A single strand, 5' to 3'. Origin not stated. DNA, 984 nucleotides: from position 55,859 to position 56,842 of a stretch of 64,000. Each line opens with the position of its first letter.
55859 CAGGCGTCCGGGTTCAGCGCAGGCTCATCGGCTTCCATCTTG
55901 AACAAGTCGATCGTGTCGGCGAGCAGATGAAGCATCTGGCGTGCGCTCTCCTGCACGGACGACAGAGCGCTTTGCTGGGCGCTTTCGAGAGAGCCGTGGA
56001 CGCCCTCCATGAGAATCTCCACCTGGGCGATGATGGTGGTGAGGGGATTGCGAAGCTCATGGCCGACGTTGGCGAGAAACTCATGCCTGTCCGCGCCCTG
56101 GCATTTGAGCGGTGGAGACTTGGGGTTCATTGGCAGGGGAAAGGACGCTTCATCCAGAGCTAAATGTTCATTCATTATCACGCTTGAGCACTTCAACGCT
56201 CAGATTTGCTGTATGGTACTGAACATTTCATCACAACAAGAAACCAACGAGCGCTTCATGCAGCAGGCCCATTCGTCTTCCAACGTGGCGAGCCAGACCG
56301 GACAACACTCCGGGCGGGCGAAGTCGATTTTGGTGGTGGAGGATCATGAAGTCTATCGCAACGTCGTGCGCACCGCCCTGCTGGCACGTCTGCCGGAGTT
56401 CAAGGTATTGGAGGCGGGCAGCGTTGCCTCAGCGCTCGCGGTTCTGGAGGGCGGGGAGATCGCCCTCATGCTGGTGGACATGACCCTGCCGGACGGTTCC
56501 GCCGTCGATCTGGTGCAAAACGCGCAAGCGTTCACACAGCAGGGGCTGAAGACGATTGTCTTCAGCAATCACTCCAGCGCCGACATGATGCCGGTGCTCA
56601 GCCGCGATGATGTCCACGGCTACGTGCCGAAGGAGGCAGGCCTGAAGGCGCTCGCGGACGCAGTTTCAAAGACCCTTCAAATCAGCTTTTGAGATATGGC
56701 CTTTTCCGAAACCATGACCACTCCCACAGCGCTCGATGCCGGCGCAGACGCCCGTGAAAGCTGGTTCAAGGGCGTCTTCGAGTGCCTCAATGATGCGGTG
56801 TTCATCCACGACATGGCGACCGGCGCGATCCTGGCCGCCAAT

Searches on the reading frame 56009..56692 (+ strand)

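Call 18: search_protein_families(library=pfam, proteins=[window:56009-56692:+])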
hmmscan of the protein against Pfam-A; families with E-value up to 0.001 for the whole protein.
window:56009-56692:+ (227 aa): 1 family
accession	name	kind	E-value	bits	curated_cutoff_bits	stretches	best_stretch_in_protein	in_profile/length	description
PF00072.30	Response_reg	-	6.9e-12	46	30.2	1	107-219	1-110/111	Response regulator receiver domain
